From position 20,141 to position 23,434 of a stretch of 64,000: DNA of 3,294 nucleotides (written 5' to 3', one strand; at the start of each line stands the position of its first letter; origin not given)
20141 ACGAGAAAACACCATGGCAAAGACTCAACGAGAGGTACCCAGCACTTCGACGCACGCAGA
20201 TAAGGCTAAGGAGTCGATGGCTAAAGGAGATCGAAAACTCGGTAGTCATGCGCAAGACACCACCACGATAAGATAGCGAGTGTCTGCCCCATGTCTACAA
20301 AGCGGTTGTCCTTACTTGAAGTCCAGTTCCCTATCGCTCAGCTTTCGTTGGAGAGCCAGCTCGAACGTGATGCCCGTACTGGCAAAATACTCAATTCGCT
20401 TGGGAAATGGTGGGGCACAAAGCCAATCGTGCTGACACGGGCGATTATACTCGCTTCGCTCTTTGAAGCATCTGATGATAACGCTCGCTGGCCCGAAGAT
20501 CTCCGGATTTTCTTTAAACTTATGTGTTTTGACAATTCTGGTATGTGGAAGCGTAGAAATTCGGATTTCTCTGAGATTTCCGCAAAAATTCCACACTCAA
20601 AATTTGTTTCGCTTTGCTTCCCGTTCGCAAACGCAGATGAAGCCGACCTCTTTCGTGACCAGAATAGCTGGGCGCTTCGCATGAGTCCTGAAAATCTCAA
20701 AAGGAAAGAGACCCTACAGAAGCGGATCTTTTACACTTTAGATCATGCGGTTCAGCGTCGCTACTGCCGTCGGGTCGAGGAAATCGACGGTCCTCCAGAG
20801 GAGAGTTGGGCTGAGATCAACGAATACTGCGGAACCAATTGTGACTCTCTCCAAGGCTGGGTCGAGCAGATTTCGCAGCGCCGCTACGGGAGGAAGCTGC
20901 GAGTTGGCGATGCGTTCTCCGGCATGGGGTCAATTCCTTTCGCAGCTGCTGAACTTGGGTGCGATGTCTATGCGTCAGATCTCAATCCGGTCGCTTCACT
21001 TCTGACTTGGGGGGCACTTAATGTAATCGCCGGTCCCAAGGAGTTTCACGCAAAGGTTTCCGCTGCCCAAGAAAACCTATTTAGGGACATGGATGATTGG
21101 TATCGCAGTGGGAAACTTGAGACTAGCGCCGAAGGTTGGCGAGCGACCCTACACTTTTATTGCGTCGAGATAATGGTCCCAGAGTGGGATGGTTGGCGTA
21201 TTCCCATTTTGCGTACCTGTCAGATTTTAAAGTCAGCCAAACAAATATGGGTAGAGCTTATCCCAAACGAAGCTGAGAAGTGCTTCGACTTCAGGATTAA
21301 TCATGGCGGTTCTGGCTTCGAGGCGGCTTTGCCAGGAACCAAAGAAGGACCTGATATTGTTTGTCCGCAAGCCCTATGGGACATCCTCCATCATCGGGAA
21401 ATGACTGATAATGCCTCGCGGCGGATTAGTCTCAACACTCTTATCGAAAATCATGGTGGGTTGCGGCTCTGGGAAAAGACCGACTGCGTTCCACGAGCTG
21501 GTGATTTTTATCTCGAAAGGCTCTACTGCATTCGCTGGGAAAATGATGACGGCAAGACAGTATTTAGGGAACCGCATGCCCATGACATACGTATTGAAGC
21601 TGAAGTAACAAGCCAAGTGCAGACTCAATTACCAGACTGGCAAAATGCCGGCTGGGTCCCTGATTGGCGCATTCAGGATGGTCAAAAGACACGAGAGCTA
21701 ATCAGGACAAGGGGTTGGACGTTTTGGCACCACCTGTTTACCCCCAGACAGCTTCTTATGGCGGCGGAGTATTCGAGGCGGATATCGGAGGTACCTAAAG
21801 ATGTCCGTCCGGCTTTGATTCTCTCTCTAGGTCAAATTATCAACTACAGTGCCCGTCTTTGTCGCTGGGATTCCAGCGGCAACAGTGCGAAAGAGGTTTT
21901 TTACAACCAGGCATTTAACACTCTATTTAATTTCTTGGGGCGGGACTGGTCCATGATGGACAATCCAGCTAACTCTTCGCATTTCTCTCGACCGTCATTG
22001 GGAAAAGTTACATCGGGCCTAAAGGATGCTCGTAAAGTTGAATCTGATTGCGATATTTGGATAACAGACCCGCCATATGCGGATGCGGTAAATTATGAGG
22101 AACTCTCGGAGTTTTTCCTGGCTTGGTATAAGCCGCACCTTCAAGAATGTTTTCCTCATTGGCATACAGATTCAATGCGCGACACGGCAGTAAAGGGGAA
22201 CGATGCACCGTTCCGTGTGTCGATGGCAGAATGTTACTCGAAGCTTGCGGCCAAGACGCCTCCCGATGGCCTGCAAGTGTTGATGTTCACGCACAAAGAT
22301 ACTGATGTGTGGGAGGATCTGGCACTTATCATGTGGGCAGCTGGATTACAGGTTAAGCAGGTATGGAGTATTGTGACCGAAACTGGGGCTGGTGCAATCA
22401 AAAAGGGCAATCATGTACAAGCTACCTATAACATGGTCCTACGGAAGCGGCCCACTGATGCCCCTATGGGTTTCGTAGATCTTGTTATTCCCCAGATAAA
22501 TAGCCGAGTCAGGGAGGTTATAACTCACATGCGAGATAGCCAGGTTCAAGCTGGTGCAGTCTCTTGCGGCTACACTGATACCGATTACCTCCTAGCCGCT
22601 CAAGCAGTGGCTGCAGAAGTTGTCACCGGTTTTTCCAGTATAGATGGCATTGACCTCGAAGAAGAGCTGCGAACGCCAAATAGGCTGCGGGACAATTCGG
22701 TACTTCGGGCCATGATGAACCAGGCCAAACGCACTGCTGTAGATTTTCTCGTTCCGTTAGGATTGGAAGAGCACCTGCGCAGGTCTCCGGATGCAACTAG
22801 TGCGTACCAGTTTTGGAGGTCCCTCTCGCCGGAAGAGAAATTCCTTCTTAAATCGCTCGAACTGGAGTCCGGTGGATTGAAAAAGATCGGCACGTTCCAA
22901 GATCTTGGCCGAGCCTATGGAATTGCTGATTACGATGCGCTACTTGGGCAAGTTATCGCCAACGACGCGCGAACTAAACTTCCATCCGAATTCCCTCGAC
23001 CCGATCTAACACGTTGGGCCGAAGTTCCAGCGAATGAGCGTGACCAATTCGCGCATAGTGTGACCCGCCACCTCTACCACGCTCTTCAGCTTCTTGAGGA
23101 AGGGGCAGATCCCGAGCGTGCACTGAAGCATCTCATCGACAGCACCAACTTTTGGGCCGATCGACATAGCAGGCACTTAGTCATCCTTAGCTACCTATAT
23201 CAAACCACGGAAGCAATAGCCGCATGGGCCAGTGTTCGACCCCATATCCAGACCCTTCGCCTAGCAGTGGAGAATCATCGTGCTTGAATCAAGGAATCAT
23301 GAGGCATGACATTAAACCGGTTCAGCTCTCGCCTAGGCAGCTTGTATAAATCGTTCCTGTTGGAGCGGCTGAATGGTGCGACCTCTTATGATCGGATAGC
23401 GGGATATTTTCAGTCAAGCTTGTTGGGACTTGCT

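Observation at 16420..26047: Four-gene methyltransferase / ATPase / HKD-SNF2 helicase operon: a BREX/DISARM-like but distinct, mechanistically uncharacterised defence system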

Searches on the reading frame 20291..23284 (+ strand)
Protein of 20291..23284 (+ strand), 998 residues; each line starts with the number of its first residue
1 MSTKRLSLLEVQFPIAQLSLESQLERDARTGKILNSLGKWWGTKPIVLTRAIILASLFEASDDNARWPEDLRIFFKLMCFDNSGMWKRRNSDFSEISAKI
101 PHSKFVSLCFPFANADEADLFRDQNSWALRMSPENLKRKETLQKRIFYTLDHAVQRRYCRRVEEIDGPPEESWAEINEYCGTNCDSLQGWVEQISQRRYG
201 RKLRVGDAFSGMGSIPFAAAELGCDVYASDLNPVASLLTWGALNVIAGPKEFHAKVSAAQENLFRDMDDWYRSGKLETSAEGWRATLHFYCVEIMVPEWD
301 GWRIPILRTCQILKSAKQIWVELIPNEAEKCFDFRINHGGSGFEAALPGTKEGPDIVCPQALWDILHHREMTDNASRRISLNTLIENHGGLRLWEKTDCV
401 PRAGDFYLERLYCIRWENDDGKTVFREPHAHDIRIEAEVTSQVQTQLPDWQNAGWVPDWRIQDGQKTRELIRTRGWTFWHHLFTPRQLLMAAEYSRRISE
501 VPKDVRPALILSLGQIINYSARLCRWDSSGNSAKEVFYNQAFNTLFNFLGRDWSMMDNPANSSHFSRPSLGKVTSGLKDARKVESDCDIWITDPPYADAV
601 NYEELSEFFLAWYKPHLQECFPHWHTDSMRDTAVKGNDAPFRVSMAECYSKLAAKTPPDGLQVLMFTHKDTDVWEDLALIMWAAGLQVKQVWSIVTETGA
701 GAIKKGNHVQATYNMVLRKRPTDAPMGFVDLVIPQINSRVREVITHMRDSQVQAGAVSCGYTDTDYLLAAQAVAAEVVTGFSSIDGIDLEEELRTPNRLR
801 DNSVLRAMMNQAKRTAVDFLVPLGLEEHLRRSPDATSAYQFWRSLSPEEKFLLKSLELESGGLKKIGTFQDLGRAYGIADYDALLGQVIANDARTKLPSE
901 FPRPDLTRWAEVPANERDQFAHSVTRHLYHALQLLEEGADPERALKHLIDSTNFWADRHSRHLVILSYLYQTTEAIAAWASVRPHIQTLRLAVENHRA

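Call 4: search_protein_families(library=padloc, proteins=[window:20291-23284:+], max_evalue=0.001)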
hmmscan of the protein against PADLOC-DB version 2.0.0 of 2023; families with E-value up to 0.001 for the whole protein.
window:20291-23284:+ (998 aa): 10 families
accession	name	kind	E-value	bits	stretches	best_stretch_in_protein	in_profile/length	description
PDLC02189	DUF1156_MTase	-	2.5e-218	725.7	1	7-986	13-927/944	-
PDLC03314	MTase_II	-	4e-162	539.5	2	154-980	115-921/944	Type II methyltransferase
PDLC00660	HmaB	-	1.4e-25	87.4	2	511-757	483-761/967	DNA-adenine methylase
PDLC00661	HmaB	-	8.8e-24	81.4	2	510-624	483-606/973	DNA-adenine methylase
PDLC02541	PglX|PglXI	-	2.6e-13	47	1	444-695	345-597/919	PglXI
PDLC03352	MTase_II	-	9.4e-12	41.6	1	582-618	561-597/1023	Type II methyltransferase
PDLC03233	MTase_II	-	1e-10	38.8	2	198-243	118-163/731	Type II methyltransferase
PDLC03312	MTase_II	-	0.00014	17.7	0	430-705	358-643/1344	Type II methyltransferase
PDLC03367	MTase_II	-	0.00028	17.3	0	574-691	333-447/633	Type II methyltransferase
PDLC03346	MTase_II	-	0.00036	16.3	0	585-699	606-715/1068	Type II methyltransferase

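Call 5: search_protein_families(library=pfam, proteins=[window:20291-23284:+], max_evalue=0.01)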
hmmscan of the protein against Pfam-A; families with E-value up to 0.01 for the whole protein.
window:20291-23284:+ (998 aa): 1 family
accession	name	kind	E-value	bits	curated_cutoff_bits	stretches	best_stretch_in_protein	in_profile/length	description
PF06634.17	DUF1156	-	1.5e-14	54.3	24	1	12-75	1-71/73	Protein of unknown function (DUF1156)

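Call 6: search_protein_families(library=ncbifam, proteins=[window:20291-23284:+], max_evalue=0.01)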
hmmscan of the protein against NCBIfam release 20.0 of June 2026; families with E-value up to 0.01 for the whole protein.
window:20291-23284:+ (998 aa): 1 family
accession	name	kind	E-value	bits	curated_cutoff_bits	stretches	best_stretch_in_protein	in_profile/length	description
NF042963.1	DUF1156_antiphage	equivalog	2e-276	919.9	1000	1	9-995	1-960/960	anti-phage-associated DUF1156 domain-containing protein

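Call 39: search_solved_structures(query=window:20291-23284:+, max_evalue=0.001)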
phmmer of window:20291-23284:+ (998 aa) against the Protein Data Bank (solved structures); distinct sequences matched with E-value up to 0.001: 0.
